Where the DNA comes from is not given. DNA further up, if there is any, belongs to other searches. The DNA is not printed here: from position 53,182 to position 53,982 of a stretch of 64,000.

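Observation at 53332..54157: Bactofilin fused to an excisionase-type HTH DNA-binding domain, followed by a membrane-anchored HTH_17 protein: possible DNA-tethering cytoskeletal pair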

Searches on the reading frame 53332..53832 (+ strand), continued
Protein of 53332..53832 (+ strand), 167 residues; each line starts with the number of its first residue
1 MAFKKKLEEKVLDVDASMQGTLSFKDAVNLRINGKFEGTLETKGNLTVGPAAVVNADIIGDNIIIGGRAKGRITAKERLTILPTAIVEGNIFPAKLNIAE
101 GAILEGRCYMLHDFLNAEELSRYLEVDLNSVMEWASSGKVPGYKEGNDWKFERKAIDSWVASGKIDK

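Call 22: search_solved_structures(query=window:53332-53832:+, max_evalue=1, show_alignments=3)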
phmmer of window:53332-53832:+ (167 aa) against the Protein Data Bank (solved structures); distinct sequences matched with E-value up to 1: 11.
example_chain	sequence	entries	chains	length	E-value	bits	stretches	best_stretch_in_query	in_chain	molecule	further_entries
2n3d_A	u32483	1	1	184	1.4e-05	27.9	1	11-109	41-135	Bactofilin A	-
6ria_A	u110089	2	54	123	3.4e-05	26.7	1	13-108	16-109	bactofilin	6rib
7ar9_z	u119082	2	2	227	0.022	17.5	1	35-121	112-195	CA3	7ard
9f5x_u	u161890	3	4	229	0.025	17.4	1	23-68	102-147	CAG1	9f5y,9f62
7ar9_y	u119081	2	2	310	0.11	15.3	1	31-70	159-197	CA2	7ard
9vzj_A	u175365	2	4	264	0.12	15.2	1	65-147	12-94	Limiting CO2-inducible protein B/C beta carbonyic anhydrase domain-containing protein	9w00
9w05_A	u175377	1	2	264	0.12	15.2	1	65-147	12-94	Limiting CO2-inducible protein B/C beta carbonyic anhydrase domain-containing protein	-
7ar9_x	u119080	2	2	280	0.28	13.9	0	44-78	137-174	CAL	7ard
9f5x_s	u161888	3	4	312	0.39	13.5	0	43-115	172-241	Mitochondrial NADH:ubiquinone oxidoreductase 32 kDa subunit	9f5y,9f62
9o8n_A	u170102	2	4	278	0.65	12.8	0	51-109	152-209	2,3,4,5-tetrahydropyridine-2,6-dicarboxylate N-succinyltransferase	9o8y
7lxs_A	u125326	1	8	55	0.86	12.4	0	116-162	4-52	Terminase, small subunit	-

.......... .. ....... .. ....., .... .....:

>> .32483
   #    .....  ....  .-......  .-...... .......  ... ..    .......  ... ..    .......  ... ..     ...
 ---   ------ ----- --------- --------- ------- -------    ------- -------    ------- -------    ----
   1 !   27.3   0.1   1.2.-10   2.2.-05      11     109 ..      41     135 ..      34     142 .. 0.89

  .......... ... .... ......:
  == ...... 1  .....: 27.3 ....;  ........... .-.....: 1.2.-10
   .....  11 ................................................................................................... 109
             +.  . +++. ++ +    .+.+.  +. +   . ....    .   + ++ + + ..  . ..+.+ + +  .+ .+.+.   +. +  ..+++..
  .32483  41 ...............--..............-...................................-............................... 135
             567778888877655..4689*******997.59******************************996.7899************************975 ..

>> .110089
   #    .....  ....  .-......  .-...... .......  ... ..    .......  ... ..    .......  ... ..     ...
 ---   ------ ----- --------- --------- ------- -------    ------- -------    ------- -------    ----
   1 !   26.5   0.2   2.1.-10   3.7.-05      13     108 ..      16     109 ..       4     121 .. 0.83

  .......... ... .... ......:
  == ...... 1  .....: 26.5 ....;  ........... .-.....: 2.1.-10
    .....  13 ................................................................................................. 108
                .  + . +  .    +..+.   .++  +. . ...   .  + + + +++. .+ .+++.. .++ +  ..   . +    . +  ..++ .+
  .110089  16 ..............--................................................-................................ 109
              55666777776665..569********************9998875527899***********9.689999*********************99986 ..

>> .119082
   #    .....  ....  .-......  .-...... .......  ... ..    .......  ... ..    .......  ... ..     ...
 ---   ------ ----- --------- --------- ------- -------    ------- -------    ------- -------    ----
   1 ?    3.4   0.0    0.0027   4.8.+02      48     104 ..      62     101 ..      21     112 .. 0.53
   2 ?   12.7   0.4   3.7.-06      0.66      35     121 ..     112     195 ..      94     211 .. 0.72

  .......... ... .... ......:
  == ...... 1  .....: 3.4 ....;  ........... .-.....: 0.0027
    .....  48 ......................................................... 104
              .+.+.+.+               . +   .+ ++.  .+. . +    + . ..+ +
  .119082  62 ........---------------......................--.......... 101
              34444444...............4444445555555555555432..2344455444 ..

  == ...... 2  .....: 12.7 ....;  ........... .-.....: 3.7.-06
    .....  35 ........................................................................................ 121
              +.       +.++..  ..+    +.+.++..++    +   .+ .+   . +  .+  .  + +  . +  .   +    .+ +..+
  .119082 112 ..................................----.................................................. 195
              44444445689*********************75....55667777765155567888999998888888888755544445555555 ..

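Call 29: predict_structure(alignment_id=A1)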
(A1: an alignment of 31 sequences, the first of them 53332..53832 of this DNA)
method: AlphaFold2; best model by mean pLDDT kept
length: 167 residues; sequences in the alignment: 31
mean_pLDDT: 84.9   pTM: 0.63
mean pLDDT of the five models: 84.9, 84.1, 84.1, 83.1, 81.9
residues with pLDDT >= 90: 75; 70-90: 74; 50-70: 9; < 50: 9
segments of 3 or more residues with pLDDT < 50: 1-8
pLDDT, mean of each block of 10 residues (from residue 1): 44 84 89 93 92 94 95 93 95 92 90 76 85 86 85 81 65
secondary structure, 60 per line:
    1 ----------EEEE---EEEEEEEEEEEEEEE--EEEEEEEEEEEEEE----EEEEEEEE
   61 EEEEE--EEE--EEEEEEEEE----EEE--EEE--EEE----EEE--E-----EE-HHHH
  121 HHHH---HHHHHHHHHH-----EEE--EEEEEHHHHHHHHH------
elements in order: E11-14 E18-32 E35-48 E53-65 E68-70 E73-81 E86-88 E91-93 E96-98 E103-105 H117-124 H128-137 E143-145 E148-152 H153-161

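Call 33: fold_search(model_id=the predicted structure, library=pdb)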
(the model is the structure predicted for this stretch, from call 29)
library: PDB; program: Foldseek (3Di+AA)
matches with E <= 10: 699; with E <= 0.001: 1
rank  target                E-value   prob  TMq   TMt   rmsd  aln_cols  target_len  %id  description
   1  2n3d_MODEL_1_A        3.7e-04  1.00  0.54  0.84   2.2       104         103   26  Atomic structure of the cytoskeletal bactofilin BacA revealed by solid-state NMR (released 2015-12-16)
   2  6rib_A                3.7e-03  1.00  0.47  0.76   6.0       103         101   23  Cryo-EM reconstruction of Thermus thermophilus bactofilin double helical filaments (released 2019-07-17)
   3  6ria_1                1.5e-02  1.00  0.35  0.63   7.5        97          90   26  Bactofilin from Thermus thermophilus, F105R mutant crystal structure (released 2019-07-17)
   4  6ama_B                6.8e-02  1.00  0.27  0.74   1.5        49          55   22  Structure of S. coelicolor/S. venezuelae BldC-smeA-ssfA complex to 3.09 Angstrom (released 2018-03-28)
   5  6ama_H                1.1e-01  1.00  0.27  0.75   1.4        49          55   22  Structure of S. coelicolor/S. venezuelae BldC-smeA-ssfA complex to 3.09 Angstrom (released 2018-03-28)
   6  6ama_A                1.1e-01  1.00  0.27  0.76   1.4        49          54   22  Structure of S. coelicolor/S. venezuelae BldC-smeA-ssfA complex to 3.09 Angstrom (released 2018-03-28)
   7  8dgl_B                1.4e-01  1.00  0.28  0.65   1.4        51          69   20  Crystal Structure of the RdfS Excisionase (released 2022-10-05)
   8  4j2n_C                1.4e-01  1.00  0.28  0.74   2.0        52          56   19  Crystal Structure of mycobacteriophage Pukovnik Xis (released 2013-10-23)
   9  6ama_P                1.5e-01  1.00  0.27  0.73   1.5        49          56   22  Structure of S. coelicolor/S. venezuelae BldC-smeA-ssfA complex to 3.09 Angstrom (released 2018-03-28)
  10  8dgl_A                1.6e-01  1.00  0.29  0.68   1.2        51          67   18  Crystal Structure of the RdfS Excisionase (released 2022-10-05)
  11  6ama_Y                1.7e-01  1.00  0.26  0.70   1.8        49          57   22  Structure of S. coelicolor/S. venezuelae BldC-smeA-ssfA complex to 3.09 Angstrom (released 2018-03-28)
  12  6amk_B                1.9e-01  1.00  0.27  0.78   1.5        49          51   22  Structure of Streptomyces venezuelae BldC-whiI opt complex (released 2018-03-28)
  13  4j2n_A                1.9e-01  1.00  0.27  0.74   1.9        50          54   18  Crystal Structure of mycobacteriophage Pukovnik Xis (released 2013-10-23)
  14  5i44_A                2.0e-01  1.00  0.27  0.60   2.4        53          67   17  Structure of RacA-DNA complex; P21 form (released 2016-05-04)
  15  6hn7_B                2.1e-01  1.00  0.27  0.59   1.6        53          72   19  Hijacking the Hijackers: Escherichia coli Pathogenicity Islands Redirect Helper Phage Packaging for Their Own Benefit. (released 2019-07-31)
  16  5i44_B                2.1e-01  0.99  0.24  0.54   3.8        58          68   14  Structure of RacA-DNA complex; P21 form (released 2016-05-04)
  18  5i44_G                3.5e-01  0.99  0.24  0.54   3.8        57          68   14  Structure of RacA-DNA complex; P21 form (released 2016-05-04)
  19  5i44_I                4.1e-01  0.99  0.26  0.61   2.8        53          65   15  Structure of RacA-DNA complex; P21 form (released 2016-05-04)
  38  3ucs_A                8.7e-01  0.97  0.26  0.42   2.4        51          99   16  Crystal structure of the complex between CBPA J-domain and CBPM (released 2013-07-03)
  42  5i44_K                9.2e-01  0.97  0.26  0.60   2.4        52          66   17  Structure of RacA-DNA complex; P21 form (released 2016-05-04)
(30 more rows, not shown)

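Call 41: find_encoding_contigs(protein=P0123, flank=5000, max_places=3)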
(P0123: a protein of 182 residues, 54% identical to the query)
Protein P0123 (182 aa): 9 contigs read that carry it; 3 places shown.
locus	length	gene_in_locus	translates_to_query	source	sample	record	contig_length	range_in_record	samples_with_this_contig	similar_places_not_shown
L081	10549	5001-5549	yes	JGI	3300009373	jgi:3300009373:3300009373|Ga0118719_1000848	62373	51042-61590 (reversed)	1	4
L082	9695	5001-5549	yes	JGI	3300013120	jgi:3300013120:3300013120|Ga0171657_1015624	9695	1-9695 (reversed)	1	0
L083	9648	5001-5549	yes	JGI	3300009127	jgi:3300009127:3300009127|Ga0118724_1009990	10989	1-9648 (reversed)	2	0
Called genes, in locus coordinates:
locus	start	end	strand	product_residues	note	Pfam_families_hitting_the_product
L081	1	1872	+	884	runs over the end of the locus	?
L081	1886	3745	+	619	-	PF13584:BatD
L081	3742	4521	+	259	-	PF07719:TPR_2 (faint), PF00515:TPR_1 (weak)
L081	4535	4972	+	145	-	PF02308:MgtC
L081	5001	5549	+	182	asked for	PF04519:Bactofilin, PF12728:HTH_17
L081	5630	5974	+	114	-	PF12728:HTH_17 (weak)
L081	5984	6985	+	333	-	PF13180:PDZ_2 (faint), PF17820:PDZ_6 (weak), PF00595:PDZ (weak)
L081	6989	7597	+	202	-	-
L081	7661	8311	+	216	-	PF07719:TPR_2 (faint)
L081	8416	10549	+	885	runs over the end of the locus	PF02739:5_3_exonuc_N, PF01367:5_3_exonuc, PF01612:DNA_pol_A_exo1, PF22619:DNA_polI_exo1, PF00476:DNA_pol_A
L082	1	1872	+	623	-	?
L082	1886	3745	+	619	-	PF13584:BatD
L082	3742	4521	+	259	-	PF07719:TPR_2 (faint), PF00515:TPR_1 (weak)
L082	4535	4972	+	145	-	PF02308:MgtC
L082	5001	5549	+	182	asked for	PF04519:Bactofilin, PF12728:HTH_17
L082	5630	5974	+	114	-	PF12728:HTH_17 (weak)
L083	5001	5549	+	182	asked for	PF04519:Bactofilin, PF12728:HTH_17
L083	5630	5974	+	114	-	PF12728:HTH_17 (weak)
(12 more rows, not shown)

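Call 42: find_encoding_contigs(protein=P0272, flank=4000, max_places=1)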
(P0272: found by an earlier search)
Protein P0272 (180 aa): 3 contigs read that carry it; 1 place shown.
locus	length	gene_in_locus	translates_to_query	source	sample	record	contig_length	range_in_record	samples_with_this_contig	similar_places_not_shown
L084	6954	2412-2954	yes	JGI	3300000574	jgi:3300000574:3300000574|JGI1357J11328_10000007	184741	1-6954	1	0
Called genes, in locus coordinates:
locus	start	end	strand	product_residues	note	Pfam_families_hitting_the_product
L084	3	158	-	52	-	?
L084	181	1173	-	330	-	PF14623:Vint, PF07591:PT-HINT, PF14890:Intein_splicing (faint)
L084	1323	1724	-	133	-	PF07591:PT-HINT, PF14890:Intein_splicing (faint)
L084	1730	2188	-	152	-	-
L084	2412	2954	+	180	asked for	PF04519:Bactofilin, PF12728:HTH_17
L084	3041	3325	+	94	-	PF12728:HTH_17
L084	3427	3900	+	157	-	PF03449:GreA_GreB_N, PF01272:GreA_GreB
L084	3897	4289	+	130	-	PF01648:ACPS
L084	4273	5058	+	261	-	PF04794:YdjC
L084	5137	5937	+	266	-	PF01975:SurE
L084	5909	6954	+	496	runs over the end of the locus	PF00171:Aldedh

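Call 43: find_encoding_contigs(protein=P0276, flank=4000, max_places=1)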
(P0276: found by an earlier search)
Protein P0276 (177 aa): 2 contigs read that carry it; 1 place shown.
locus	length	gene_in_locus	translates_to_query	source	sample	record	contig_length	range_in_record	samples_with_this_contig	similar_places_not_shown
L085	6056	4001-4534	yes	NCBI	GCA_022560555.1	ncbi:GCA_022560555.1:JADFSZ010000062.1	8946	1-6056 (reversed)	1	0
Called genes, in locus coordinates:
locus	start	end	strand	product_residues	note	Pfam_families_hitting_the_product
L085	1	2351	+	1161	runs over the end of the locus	PF02811:PHP, PF07733:DNA_pol3_alpha, PF17657:DNA_pol3_finger, PF14579:HHH_6, PF01336:tRNA_anti-codon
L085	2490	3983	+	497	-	PF00072:Response_reg, PF02518:HATPase_c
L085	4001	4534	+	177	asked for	PF04519:Bactofilin, PF12728:HTH_17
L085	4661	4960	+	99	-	PF12728:HTH_17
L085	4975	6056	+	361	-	PF04715:, PF00425:Chorismate_bind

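Call 44: find_encoding_contigs(protein=P0150, flank=4000, max_places=1)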
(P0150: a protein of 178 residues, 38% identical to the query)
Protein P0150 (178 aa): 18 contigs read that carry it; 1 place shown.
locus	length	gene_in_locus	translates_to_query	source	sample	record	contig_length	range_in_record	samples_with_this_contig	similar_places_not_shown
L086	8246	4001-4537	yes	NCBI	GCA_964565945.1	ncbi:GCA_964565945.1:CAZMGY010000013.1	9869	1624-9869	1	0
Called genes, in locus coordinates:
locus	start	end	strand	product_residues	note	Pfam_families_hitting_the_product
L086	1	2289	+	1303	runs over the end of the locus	?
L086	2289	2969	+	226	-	PF05036:SPOR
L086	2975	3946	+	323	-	PF07719:TPR_2 (weak), PF00515:TPR_1 (weak), PF00595:PDZ (weak), PF13180:PDZ_2 (faint), PF17820:PDZ_6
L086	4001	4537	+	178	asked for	PF04519:Bactofilin, PF12728:HTH_17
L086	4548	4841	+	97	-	PF12728:HTH_17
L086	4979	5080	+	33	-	-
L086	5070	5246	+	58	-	-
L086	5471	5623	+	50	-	-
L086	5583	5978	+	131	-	-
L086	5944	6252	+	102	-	-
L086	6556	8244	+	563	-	?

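Call 45: find_encoding_contigs(protein=P0291, flank=4000, max_places=1)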
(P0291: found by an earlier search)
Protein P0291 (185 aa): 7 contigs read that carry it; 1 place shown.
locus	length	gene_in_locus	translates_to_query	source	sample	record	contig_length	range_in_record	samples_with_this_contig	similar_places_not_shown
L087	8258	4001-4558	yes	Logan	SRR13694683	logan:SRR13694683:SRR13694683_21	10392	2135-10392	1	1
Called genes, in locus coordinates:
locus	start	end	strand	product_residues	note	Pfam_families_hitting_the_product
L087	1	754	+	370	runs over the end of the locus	PF13102:Phage_int_SAM_5 (weak), PF00589:Phage_integrase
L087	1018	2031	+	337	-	PF17761:DUF1016_N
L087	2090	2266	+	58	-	-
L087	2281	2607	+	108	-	-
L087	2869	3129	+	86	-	-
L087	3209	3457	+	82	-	-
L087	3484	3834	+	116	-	PF01740:STAS, PF13466:STAS_2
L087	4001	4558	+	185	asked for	PF04519:Bactofilin, PF12728:HTH_17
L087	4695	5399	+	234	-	PF24922:ACBP4_C (weak)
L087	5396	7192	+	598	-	-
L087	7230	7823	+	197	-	-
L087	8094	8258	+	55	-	?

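Call 50: search_protein_families(library=pfam, proteins=[P0188, P0165, P0175, P0187, P0233, P0263, P0153, P0158, P0142, P0291], max_evalue=0.01)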
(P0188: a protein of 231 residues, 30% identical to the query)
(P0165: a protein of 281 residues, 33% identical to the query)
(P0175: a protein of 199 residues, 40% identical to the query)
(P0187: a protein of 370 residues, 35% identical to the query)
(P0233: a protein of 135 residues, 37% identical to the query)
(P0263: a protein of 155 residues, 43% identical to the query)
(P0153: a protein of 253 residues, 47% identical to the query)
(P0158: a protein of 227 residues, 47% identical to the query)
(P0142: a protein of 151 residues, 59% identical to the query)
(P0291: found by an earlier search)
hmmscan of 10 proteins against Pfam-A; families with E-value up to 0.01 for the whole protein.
P0188 (231 aa): 25 families
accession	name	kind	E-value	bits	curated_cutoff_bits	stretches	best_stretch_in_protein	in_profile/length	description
PF12728.13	HTH_17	-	9.7e-36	122.2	27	3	99-147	2-50/51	Helix-turn-helix domain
PF18805.7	LRR_10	-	1.1e-08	35.2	30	0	56-74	34-51/67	Leucine-rich repeat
PF00376.29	MerR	-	2.5e-08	34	28.2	1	172-203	1-34/38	MerR family regulatory protein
PF13384.12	HTH_23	-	7.5e-07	29.2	24.6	1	164-192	12-39/50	Homeodomain-like domain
PF12964.13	DUF3853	-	7.6e-07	29.6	22.1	0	146-196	24-72/97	Protein of unknown function (DUF3853)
PF02796.21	HTH_7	-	5.1e-06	27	23.8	1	155-189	7-40/45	Helix-turn-helix domain of resolvase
PF10743.14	Phage_Cox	-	6.5e-06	26.3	27.5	0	170-197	11-38/87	Regulatory phage protein cox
PF01978.25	TrmB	-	1.1e-05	25.6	25.6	0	167-190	19-42/68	Sugar-specific transcriptional regulator TrmB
PF09339.16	HTH_IclR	-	2.2e-05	24.5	22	0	167-191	15-39/52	IclR helix-turn-helix domain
PF01381.28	HTH_3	-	2.8e-05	24.5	23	0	163-192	2-31/55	Helix-turn-helix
PF13411.12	MerR_1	-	4e-05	24.1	21.6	0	171-214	1-45/69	MerR HTH family regulatory protein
PF13551.12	HTH_29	-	6.5e-05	23.4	28.1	0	165-192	7-34/64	Winged helix-turn helix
PF13443.12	HTH_26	-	0.00021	21.9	22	0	164-193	4-33/63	Cro/C1-type HTH DNA-binding domain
PF05930.18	Phage_AlpA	-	0.0005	20.3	21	0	174-198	7-31/51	Prophage CP4-57 regulatory protein (AlpA)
PF13591.12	MerR_2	-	0.00076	19.7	29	0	172-225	2-55/84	MerR HTH family regulatory protein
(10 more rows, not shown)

P0165 (281 aa): 2 families
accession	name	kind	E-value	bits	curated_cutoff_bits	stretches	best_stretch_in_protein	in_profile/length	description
PF04519.19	Bactofilin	-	1.8e-44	150.4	27.9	2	169-265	1-97/98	Polymer-forming cytoskeletal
PF11999.13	Ice_binding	-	0.0052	16.9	28.7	0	38-77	158-197/208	Ice-binding-like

P0175 (199 aa): 2 families
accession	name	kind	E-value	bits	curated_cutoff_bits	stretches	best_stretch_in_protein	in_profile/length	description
PF04519.19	Bactofilin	-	4.6e-17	62.5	27.9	1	73-137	33-97/98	Polymer-forming cytoskeletal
PF12728.13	HTH_17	-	1e-07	32.5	27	1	154-198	6-50/51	Helix-turn-helix domain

P0187 (370 aa): 2 families
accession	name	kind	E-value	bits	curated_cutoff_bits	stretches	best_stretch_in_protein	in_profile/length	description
PF04519.19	Bactofilin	-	2.5e-43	146.7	27.9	2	36-133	1-97/98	Polymer-forming cytoskeletal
PF20597.4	pAdhesive_15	-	0.0058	17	23.8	0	86-124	209-248/254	Putative Ice-binding-like adhesive domain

P0233 (135 aa): 15 families
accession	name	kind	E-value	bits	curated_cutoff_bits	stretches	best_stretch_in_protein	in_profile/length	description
PF12728.13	HTH_17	-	9.9e-37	125.4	27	2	78-127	1-50/51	Helix-turn-helix domain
PF00376.29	MerR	-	1.7e-08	34.5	28.2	1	81-105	2-26/38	MerR family regulatory protein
PF13411.12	MerR_1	-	3.1e-08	34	21.6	1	8-49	2-44/69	MerR HTH family regulatory protein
PF13384.12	HTH_23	-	5.9e-08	32.7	24.6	1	63-99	4-38/50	Homeodomain-like domain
PF13542.12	HTH_Tnp_ISL3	-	1.4e-05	24.9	27.4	0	80-98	28-46/51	Helix-turn-helix domain of transposase family ISL3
PF21531.3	Rv2175c_wHTH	-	2e-05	24.9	27.1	0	75-104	12-41/57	DNA-binding protein Rv2175c, wHTH domain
PF07022.19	Phage_CI_repr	-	3.4e-05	24.5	22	1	82-107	16-41/65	Bacteriophage CI repressor helix-turn-helix domain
PF06056.18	Terminase_5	-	4.5e-05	23.7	20.3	0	81-101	16-36/58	Putative ATPase subunit of terminase (gpP-like)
PF05930.18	Phage_AlpA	-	6.2e-05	23.2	21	0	78-124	3-51/51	Prophage CP4-57 regulatory protein (AlpA)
PF10743.14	Phage_Cox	-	0.00018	21.7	27.5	0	73-109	6-42/87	Regulatory phage protein cox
PF10668.15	Phage_terminase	-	0.00037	20.6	22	0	73-99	17-43/67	Phage terminase small subunit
PF13551.12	HTH_29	-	0.00083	19.8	28.1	0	78-98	12-32/64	Winged helix-turn helix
PF08281.18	Sigma70_r4_2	-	0.0014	18.7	25.7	0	81-103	29-51/54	Sigma-70, region 4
PF14549.12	P22_Cro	-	0.0019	18.3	30.2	0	81-103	12-32/60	DNA-binding transcriptional regulator Cro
PF07618.16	DUF1580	-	0.0084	16.1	24.4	0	88-108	12-32/57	Protein of unknown function (DUF1580)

P0263 (155 aa): 1 family
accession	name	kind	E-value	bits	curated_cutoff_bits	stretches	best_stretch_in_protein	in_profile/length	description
PF12728.13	HTH_17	-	3.9e-08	33.9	27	1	108-153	4-49/51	Helix-turn-helix domain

P0153 (253 aa): 2 families
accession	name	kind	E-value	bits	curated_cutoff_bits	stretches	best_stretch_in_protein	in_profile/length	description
PF04519.19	Bactofilin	-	1.8e-24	86.3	27.9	1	18-114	3-97/98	Polymer-forming cytoskeletal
PF07238.19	PilZ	-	6.7e-10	39.6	22.5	1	141-249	1-101/102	PilZ domain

P0158 (227 aa): 1 family
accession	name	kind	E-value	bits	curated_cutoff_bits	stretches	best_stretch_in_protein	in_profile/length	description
PF04519.19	Bactofilin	-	5.1e-23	81.6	27.9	1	19-114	5-98/98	Polymer-forming cytoskeletal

P0142 (151 aa): 1 family
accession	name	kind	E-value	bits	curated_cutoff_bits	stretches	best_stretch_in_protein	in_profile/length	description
PF04519.19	Bactofilin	-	1.3e-23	83.5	27.9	1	9-106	2-97/98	Polymer-forming cytoskeletal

P0291 (185 aa): 3 families
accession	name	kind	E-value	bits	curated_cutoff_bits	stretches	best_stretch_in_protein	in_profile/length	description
PF04519.19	Bactofilin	-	1.6e-22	80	27.9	1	13-110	2-97/98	Polymer-forming cytoskeletal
PF12728.13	HTH_17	-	1.1e-12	48.5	27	1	128-177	1-50/51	Helix-turn-helix domain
PF00376.29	MerR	-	3.6e-05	23.9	28.2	1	134-162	5-33/38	MerR family regulatory protein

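Call 52: find_homologous_proteins(query=P0291)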
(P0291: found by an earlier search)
Query P0291 (185 aa): 3 proteins with E <= 0.001 among 35 candidates.
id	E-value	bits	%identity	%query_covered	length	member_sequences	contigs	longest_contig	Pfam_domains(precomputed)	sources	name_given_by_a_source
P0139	4.4e-114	396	99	100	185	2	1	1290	PF12728.14,PF04519.20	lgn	-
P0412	2.7e-30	123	38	96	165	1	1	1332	PF12728.14,PF04519.20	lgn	-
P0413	1.0e-29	122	44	87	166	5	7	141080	PF12728.14,PF04519.20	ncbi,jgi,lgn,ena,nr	ncbi:MAG: polymer-forming cytoskeletal protein [Candidatus Omnitrophica bacterium]|nr:polymer-formin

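Call 63: search_protein_families(library=padloc, proteins=[window:53332-53832:+], max_evalue=0.01)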
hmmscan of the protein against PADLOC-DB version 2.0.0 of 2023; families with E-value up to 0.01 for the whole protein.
window:53332-53832:+ (167 aa): 1 family
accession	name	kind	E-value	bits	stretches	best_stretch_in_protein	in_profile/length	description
PDLC04133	mad1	-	0.00048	18.4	1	112-160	3-51/60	mads_1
